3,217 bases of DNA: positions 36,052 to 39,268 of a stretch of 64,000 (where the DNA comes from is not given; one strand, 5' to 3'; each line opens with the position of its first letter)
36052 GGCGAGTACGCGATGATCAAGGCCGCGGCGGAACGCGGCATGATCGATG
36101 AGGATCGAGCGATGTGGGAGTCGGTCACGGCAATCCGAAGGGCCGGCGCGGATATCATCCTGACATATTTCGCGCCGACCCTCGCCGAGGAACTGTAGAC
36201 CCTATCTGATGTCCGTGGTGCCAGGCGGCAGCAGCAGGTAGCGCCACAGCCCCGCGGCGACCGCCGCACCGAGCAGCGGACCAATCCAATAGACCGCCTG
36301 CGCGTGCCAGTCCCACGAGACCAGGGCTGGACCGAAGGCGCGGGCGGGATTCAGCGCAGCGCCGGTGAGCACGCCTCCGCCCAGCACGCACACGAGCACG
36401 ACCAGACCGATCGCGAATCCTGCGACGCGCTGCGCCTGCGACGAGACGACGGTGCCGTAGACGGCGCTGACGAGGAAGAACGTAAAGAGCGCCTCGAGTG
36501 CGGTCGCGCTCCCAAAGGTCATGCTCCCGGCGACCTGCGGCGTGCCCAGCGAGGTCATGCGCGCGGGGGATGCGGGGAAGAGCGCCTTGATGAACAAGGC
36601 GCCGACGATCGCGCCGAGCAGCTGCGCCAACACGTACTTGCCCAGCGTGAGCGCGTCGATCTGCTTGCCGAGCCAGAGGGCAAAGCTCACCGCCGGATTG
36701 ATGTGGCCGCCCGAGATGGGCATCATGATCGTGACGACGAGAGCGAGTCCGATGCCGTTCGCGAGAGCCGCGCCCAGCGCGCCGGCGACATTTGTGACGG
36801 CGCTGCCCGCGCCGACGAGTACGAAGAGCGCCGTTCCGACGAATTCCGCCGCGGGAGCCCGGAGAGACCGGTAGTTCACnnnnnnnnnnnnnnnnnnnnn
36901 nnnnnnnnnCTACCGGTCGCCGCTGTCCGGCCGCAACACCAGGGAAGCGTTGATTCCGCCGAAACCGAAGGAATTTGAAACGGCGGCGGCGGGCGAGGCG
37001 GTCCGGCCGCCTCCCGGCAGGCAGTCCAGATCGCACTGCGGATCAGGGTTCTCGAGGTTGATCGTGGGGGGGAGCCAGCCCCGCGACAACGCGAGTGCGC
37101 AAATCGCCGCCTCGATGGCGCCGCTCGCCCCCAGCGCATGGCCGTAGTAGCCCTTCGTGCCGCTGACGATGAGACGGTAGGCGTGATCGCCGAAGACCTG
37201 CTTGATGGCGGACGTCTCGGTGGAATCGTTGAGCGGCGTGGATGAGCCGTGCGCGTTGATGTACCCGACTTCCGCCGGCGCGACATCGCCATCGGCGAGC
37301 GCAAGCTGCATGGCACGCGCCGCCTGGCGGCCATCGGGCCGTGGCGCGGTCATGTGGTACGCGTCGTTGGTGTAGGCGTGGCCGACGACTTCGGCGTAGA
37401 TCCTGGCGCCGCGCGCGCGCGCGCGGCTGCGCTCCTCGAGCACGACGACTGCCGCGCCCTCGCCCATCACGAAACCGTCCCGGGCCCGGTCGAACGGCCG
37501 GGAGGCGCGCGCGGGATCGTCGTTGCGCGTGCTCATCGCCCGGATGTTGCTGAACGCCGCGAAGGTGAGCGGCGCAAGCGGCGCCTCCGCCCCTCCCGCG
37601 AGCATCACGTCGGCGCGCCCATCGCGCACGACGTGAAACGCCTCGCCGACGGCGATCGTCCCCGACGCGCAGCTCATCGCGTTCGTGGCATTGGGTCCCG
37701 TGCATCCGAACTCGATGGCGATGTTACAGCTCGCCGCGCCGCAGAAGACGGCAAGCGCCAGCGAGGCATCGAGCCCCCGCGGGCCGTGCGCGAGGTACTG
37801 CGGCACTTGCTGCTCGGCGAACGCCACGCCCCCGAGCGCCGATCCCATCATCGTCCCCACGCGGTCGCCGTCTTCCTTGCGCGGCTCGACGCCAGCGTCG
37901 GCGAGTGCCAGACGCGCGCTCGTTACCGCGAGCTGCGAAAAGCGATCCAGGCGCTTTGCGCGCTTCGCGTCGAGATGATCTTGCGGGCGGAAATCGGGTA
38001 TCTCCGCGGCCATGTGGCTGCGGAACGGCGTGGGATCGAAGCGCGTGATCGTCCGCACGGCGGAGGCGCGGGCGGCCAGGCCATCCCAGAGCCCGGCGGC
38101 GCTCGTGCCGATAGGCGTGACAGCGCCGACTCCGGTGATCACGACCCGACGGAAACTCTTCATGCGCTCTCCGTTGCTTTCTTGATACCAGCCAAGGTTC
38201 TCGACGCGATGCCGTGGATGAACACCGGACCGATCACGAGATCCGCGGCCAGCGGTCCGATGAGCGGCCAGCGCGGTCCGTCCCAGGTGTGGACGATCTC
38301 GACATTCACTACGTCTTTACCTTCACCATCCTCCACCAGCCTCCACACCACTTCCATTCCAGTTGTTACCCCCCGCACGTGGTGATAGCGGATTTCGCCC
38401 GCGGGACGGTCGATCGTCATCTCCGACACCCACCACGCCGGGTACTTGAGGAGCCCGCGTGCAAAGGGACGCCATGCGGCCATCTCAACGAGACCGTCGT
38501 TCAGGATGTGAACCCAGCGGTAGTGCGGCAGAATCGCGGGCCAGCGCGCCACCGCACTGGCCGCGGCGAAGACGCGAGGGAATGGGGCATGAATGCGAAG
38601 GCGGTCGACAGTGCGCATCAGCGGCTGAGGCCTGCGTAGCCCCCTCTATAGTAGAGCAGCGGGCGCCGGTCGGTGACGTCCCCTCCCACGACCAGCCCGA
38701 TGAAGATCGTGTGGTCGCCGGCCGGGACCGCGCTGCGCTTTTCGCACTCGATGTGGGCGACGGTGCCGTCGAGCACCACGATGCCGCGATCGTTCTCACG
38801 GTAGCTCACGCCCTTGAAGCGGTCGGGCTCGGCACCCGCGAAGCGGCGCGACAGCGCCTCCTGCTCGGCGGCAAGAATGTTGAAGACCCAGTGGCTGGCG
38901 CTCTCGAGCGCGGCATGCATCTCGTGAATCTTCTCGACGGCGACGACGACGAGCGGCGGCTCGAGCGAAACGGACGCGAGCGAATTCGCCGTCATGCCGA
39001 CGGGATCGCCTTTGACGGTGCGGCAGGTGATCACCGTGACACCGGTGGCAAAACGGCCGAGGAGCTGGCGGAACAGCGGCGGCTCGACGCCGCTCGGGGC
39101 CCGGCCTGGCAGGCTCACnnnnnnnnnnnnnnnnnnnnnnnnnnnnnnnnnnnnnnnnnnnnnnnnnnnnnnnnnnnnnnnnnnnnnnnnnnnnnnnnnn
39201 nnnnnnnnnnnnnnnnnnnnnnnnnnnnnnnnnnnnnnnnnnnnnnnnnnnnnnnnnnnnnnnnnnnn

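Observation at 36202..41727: RsrA-type redox ECF switch translationally chained to an unusual lipid/isoprenoid tailoring set (DUF92, GGR-like flavoprotein, flavin reductase, SRPBCC, stand-alone KAS II, aquaporin)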

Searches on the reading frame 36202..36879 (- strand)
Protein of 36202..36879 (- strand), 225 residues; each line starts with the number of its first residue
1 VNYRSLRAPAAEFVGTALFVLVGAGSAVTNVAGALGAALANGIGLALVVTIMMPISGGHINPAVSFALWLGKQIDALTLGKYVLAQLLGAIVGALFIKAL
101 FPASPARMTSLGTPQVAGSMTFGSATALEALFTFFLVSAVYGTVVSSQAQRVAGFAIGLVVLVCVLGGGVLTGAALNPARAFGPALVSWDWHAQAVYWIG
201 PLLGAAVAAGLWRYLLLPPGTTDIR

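Call 3: search_protein_families(library=pfam, proteins=[window:36202-36879:-], max_evalue=0.01)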
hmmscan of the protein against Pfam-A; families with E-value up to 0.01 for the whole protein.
window:36202-36879:- (225 aa): 1 family
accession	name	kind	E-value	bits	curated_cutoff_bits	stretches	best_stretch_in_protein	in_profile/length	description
PF00230.25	MIP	-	2.7e-49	168.4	25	1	4-209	6-219/222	Major intrinsic protein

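Call 4: search_protein_families(library=ncbifam, proteins=[window:36202-36879:-], max_evalue=0.01)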
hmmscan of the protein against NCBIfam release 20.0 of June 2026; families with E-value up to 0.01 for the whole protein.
window:36202-36879:- (225 aa): 4 families
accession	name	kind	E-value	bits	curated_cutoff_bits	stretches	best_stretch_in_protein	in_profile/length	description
TIGR00861.1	MIP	subfamily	4.9e-41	141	171.25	1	11-212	1-224/224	MIP family channel protein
NF003838.0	PRK05420.1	equivalog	1.4e-24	86.8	256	1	9-215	5-226/231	aquaporin Z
NF045553.1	AquGlycerPorinGla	equivalog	1.8e-13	50.3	400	2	10-101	10-109/290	aquaglyceroporin Gla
NF043012.1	LacAcidTportLarD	equivalog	5.9e-09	35.7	390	1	11-187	6-195/237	D/L-lactic acid transporter LarD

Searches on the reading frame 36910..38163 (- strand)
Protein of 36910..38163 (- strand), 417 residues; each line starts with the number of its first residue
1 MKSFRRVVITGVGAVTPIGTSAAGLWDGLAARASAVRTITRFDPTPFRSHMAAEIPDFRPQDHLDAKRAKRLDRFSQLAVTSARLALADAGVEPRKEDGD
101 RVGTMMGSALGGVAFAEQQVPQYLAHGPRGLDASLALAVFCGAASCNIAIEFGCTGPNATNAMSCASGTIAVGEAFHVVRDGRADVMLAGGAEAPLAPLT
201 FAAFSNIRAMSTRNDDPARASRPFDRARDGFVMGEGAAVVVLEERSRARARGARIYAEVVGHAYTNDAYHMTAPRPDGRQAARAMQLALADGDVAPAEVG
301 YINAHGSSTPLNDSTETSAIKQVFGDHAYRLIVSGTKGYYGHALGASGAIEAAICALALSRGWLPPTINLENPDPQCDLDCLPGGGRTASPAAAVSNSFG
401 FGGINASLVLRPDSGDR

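Call 3: search_protein_families(library=pfam, proteins=[window:36910-38163:-], max_evalue=0.01)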
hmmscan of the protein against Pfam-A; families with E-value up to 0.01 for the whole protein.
window:36910-38163:- (417 aa): 3 families
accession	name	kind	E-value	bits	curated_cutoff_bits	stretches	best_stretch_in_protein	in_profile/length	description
PF00109.32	ketoacyl-synt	-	8.9e-50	170.1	20.8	1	5-248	2-252/252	Beta-ketoacyl synthase, N-terminal domain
PF02801.28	Ketoacyl-synt_C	-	4.9e-37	127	20.8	1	256-371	1-119/119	Beta-ketoacyl synthase, C-terminal domain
PF00108.29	Thiolase_N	-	0.00077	19.3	26.4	1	159-194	79-114/260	Thiolase, N-terminal domain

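Call 4: search_protein_families(library=ncbifam, proteins=[window:36910-38163:-], max_evalue=0.01)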
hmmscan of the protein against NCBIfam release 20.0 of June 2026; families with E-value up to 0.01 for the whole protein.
window:36910-38163:- (417 aa): 29 families (the best 25 are shown)
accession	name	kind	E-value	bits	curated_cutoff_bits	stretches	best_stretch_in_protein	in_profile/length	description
TIGR03150.1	fabF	equivalog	2.1e-156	520.7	493.75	1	5-411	1-407/407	beta-ketoacyl-ACP synthase II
NF005589.0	PRK07314.1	subfamily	7.8e-151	502.5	387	1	3-411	2-410/413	beta-ketoacyl-ACP synthase II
NF004970.0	PRK06333.1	subfamily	6.6e-123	410.7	525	1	4-411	3-420/424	beta-ketoacyl-ACP synthase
NF006274.0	PRK08439.1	equivalog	1.4e-116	389.6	621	1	5-411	2-404/406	beta-ketoacyl-ACP synthase II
NF006434.0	PRK08722.1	equivalog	1.4e-106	356.9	759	1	3-410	2-411/414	beta-ketoacyl-ACP synthase II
NF006587.0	PRK09116.1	equivalog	6.6e-98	328.1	470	1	5-411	2-405/408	beta-ketoacyl-ACP synthase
NF005076.0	PRK06501.1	equivalog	1.1e-86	291.3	629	2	138-412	148-422/425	beta-ketoacyl-ACP synthase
NF005916.1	PRK07910.1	equivalog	2.7e-84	283.5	560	1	2-410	9-415/418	KasA/KasB family beta-ketoacyl-ACP synthase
NF005935.0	PRK07967.1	equivalog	2.7e-79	266.9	630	1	5-411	2-402/406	beta-ketoacyl-ACP synthase I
NF004618.0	PRK05952.1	equivalog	6e-74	249.2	455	1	6-411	3-381/384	beta-ketoacyl-ACP synthase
NF058662.1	cispenta_AmcF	equivalog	1.9e-72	244.3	325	1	7-411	2-368/369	cispentacin biosynthesis acyltransferase subunit AmcF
NF005490.0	PRK07103.1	equivalog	5.6e-71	239.8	445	1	5-411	4-411/414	polyketide beta-ketoacyl:acyl carrier protein synthase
NF006618.0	PRK09185.1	subfamily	2.9e-70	237.3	407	1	6-411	4-391/394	beta-ketoacyl-ACP synthase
NF045894.1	PKS_plus_SDR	equivalog_domain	5.5e-39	133.6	1740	1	68-410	83-424/1515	type I polyketide synthase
NF040607.1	mycolic_Pks13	equivalog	4.2e-34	117.3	2100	1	68-411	181-524/1680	polyketide synthase Pks13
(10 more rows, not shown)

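Call 65: search_solved_structures(query=window:36910-38163:-, max_evalue=1e-60)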
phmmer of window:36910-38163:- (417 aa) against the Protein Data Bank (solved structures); distinct sequences matched with E-value up to 1e-60: 63 (the best 60 are shown).
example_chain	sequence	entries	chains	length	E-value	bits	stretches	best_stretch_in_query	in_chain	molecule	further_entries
1e5m_A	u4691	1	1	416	7.6e-123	413.6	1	5-410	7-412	BETA KETOACYL ACYL CARRIER PROTEIN SYNTHASE II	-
4ls5_A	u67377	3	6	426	2.7e-121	408.5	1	4-411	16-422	3-oxoacyl-[acyl-carrier-protein] synthase 2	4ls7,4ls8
4ls6_A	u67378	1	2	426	5e-121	407.6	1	4-411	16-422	3-oxoacyl-[acyl-carrier-protein] synthase 2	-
1j3n_A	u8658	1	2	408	1.8e-120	405.8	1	5-410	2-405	3-oxoacyl-(acyl-carrier protein) synthase II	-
5sxo_A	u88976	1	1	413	1.1e-118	400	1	5-411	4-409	3-oxoacyl-[acyl-carrier-protein] synthase 2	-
3o04_A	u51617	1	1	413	3.7e-118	398.2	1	5-411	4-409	beta-keto-acyl carrier protein synthase II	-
2gqd_A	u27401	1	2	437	1.6e-114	386.2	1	3-411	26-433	3-oxoacyl-[acyl-carrier-protein] synthase 2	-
4r8e_A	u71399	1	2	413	2.3e-106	359.4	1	3-411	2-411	3-oxoacyl-[acyl-carrier-protein] synthase 2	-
8qm1_A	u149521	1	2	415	6.7e-105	354.6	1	3-411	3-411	3-oxoacyl-[acyl-carrier-protein] synthase 2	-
4b7v_A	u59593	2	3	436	7.8e-105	354.3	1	3-411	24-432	3-OXOACYL-[ACYL-CARRIER-PROTEIN] SYNTHASE 2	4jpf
6okg_A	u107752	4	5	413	9.7e-105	354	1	3-411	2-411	3-oxoacyl-[acyl-carrier-protein] synthase 2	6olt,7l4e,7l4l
4qav_A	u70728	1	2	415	1e-104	354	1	3-411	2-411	3-oxoacyl-[acyl-carrier-protein] synthase 2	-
2gfw_A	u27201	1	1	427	1.1e-104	353.9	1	3-411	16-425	3-oxoacyl-[acyl-carrier-protein] synthase 2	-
1b3n_A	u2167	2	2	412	1.5e-104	353.4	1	4-411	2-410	PROTEIN (KETOACYL ACYL CARRIER PROTEIN SYNTHASE 2) | BETA-KETOACYL ACP SYNTHASE II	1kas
2gfy_A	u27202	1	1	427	1.1e-103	350.5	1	3-411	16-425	3-oxoacyl-[acyl-carrier-protein] synthase 2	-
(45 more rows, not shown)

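Call 84: search_solved_structures(query=window:36910-38163:-, max_evalue=1e-115, show_alignments=2)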
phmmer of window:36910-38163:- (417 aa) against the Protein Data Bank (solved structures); distinct sequences matched with E-value up to 1e-115: 6.
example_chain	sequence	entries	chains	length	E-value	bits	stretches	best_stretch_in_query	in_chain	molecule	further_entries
1e5m_A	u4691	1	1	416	7.6e-123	413.6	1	5-410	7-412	BETA KETOACYL ACYL CARRIER PROTEIN SYNTHASE II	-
4ls5_A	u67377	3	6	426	2.7e-121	408.5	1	4-411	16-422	3-oxoacyl-[acyl-carrier-protein] synthase 2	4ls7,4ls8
4ls6_A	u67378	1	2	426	5e-121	407.6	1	4-411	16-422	3-oxoacyl-[acyl-carrier-protein] synthase 2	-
1j3n_A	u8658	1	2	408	1.8e-120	405.8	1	5-410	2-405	3-oxoacyl-(acyl-carrier protein) synthase II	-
5sxo_A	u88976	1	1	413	1.1e-118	400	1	5-411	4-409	3-oxoacyl-[acyl-carrier-protein] synthase 2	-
3o04_A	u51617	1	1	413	3.7e-118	398.2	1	5-411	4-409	beta-keto-acyl carrier protein synthase II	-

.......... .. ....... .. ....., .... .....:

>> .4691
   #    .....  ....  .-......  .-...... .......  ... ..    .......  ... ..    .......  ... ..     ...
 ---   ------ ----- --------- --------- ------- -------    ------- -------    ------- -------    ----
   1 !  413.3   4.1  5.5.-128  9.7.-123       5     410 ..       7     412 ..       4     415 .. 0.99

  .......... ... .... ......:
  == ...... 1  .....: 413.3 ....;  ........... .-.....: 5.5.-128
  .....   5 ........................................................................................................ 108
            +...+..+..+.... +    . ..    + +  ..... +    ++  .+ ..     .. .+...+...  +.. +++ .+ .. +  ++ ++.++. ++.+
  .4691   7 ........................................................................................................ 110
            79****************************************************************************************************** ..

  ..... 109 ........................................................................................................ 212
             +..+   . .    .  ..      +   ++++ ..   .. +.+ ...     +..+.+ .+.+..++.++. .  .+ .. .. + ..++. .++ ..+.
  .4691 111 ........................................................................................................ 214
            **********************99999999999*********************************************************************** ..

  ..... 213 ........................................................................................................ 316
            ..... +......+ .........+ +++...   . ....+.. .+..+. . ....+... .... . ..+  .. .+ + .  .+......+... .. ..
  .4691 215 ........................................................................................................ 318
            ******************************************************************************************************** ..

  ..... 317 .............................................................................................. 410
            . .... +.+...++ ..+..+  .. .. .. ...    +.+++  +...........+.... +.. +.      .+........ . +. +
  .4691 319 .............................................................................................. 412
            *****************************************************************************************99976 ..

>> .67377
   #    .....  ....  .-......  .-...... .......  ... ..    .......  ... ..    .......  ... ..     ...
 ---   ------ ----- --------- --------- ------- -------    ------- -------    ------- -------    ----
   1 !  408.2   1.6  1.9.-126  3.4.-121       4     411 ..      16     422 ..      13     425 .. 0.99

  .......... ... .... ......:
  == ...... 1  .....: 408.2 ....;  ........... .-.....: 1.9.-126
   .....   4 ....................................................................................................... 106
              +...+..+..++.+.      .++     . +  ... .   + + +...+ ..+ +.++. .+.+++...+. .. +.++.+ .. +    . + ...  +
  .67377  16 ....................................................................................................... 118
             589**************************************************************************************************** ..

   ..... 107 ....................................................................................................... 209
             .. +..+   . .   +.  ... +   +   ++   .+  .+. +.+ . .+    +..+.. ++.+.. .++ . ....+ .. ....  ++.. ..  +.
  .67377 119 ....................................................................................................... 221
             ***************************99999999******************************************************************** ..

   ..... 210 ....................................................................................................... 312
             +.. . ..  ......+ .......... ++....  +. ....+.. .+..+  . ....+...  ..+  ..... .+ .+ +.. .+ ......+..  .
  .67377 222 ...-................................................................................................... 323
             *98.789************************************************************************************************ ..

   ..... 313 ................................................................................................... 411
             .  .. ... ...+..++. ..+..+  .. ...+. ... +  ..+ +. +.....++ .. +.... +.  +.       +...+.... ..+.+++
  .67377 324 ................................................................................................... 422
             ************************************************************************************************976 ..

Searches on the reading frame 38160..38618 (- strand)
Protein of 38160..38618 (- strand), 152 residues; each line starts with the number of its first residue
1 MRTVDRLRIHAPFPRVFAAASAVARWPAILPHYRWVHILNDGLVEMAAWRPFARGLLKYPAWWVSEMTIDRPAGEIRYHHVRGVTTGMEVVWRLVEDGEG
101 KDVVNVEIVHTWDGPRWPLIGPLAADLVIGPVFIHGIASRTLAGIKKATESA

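Call 3: search_protein_families(library=pfam, proteins=[window:38160-38618:-], max_evalue=0.01)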
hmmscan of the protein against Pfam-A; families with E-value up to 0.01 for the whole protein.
window:38160-38618:- (152 aa): 2 families
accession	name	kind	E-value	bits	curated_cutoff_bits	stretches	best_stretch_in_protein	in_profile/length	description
PF03364.25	Polyketide_cyc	-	4.5e-06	27.4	23.4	1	9-122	1-108/126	Polyketide cyclase / dehydrase and lipid transport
PF10604.15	Polyketide_cyc2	-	0.00092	20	27.4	1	8-147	9-139/142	Polyketide cyclase / dehydrase and lipid transport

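Call 4: search_protein_families(library=ncbifam, proteins=[window:38160-38618:-], max_evalue=0.01)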
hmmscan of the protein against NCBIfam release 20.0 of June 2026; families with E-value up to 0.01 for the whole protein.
window:38160-38618:- (152 aa): 0 families

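Call 19: search_solved_structures(query=window:38160-38618:-, max_evalue=1)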
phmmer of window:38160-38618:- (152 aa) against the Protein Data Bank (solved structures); distinct sequences matched with E-value up to 1: 11.
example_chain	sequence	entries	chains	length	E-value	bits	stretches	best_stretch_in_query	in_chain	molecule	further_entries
2kf2_A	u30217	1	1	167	0.0011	21.8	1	4-101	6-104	Putative polyketide cyclase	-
3tl1_A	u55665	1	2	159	0.0018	21.1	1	4-101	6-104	Polyketide cyclase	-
3tvr_A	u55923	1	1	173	0.0022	20.8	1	4-101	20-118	Polyketide cyclase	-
2rez_A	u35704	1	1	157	0.0065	19.3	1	2-92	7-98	Multifunctional cyclase-dehydratase-3-O-methyl transferase tcmN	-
3tvq_A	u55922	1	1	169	0.0073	19.1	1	2-92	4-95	Multifunctional cyclase-dehydratase-3-O-methyl transferase tcmN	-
2res_A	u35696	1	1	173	0.0076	19.1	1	2-92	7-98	Multifunctional cyclase-dehydratase-3-O-methyl transferase tcmN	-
2rer_A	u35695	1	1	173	0.0077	19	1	2-92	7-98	Multifunctional cyclase-dehydratase-3-O-methyl transferase tcmN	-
4xrw_A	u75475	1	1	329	0.019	17.7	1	7-84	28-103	BexL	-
3ggn_A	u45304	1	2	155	0.025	17.4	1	5-104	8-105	Uncharacterized protein DR_A0006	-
2kcz_A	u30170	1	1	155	0.026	17.3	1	5-104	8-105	Uncharacterized protein DR_A0006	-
6x1u_H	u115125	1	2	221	0.04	16.7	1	35-124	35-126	SC39-4 Heavy chain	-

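Call 64: search_solved_structures(query=A4, max_evalue=1)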
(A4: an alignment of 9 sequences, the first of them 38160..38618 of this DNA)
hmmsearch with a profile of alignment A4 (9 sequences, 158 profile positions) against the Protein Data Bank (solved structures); distinct sequences matched with E-value up to 1: 14.
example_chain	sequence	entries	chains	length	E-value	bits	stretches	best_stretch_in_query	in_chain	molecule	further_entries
4xrw_A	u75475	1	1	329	6.4e-15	58.5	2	4-113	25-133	BexL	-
3tl1_A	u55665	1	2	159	1.1e-10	44.7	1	2-116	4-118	Polyketide cyclase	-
3tvr_A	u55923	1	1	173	1.5e-10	44.3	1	2-116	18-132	Polyketide cyclase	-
2kf2_A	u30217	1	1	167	2e-10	43.9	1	2-116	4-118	Putative polyketide cyclase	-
2rez_A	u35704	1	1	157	1.6e-09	40.9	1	2-118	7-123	Multifunctional cyclase-dehydratase-3-O-methyl transferase tcmN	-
3tvq_A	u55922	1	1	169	2.1e-09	40.6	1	2-118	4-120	Multifunctional cyclase-dehydratase-3-O-methyl transferase tcmN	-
2res_A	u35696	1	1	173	2.1e-09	40.6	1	2-118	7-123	Multifunctional cyclase-dehydratase-3-O-methyl transferase tcmN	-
2rer_A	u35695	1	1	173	2.2e-09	40.5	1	2-118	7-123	Multifunctional cyclase-dehydratase-3-O-methyl transferase tcmN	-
3tfz_A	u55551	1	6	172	0.00068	22.7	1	4-112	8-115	Cyclase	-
3ggn_A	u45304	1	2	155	0.00069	22.7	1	5-125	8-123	Uncharacterized protein DR_A0006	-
2kcz_A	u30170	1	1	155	0.00069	22.7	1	5-125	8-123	Uncharacterized protein DR_A0006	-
4xrt_A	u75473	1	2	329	0.00073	22.6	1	4-121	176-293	StfQ Aromatase/Cyclase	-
2d4r_A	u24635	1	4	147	0.0099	18.9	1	6-127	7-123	hypothetical protein TTHA0849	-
1t17_A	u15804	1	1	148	0.17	14.8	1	12-114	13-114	conserved hypothetical protein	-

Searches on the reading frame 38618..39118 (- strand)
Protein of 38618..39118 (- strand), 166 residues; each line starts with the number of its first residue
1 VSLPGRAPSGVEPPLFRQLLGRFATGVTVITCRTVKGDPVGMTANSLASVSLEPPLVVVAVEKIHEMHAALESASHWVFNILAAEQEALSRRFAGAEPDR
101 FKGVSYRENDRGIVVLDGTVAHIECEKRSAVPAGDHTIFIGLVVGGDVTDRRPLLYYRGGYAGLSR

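Call 3: search_protein_families(library=pfam, proteins=[window:38618-39118:-], max_evalue=0.01)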
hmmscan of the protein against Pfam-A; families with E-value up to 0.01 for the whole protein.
window:38618-39118:- (166 aa): 1 family
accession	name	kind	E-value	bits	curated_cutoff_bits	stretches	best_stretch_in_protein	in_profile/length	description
PF01613.24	Flavin_Reduct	-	3.6e-40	138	27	1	20-164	1-152/153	Flavin reductase like domain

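Call 4: search_protein_families(library=ncbifam, proteins=[window:38618-39118:-], max_evalue=0.01)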
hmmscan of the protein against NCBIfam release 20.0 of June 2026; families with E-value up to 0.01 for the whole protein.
window:38618-39118:- (166 aa): 8 families
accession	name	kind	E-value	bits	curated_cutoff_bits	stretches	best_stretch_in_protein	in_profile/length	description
NF045919.1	HphnlacHdxRed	equivalog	3.3e-43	148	340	1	11-162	5-156/309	p-hydroxyphenylacetate 3-hydroxylase reductase component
NF052639.1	FlvnRedFerAPor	equivalog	8.7e-39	132.7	260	1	15-162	6-153/158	flavin reductase FerA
NF045630.1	monooxsub_HsaB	equivalog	1.4e-38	132.6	230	1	10-164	4-159/186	3-hydroxy-9,10-secoandrosta-1,3,5(10)-triene-9,17-dione monooxygenase reductase subunit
NF045733.1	StyMonoxStyB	equivalog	4e-32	111.2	200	1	16-161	4-146/150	styrene monooxygenase NADH-dependent flavin reductase subunit StyB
NF042921.1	HpaC_Thermus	equivalog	8.7e-31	107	200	1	16-163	5-148/150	4-hydroxyphenylacetate 3-monooxygenase reductase subunit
TIGR02296.1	HpaC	equivalog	9.2e-17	61.5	205.95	1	16-158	1-147/154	4-hydroxyphenylacetate 3-monooxygenase, reductase component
TIGR03615.1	RutF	equivalog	2.5e-15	56.8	254.75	1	16-158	6-150/156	NADH-dependent FMN reductase RutF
NF012030.0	PRK15486.1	equivalog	7.5e-12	45.3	315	1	16-140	10-137/170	4-hydroxyphenylacetate 3-monooxygenase reductase subunit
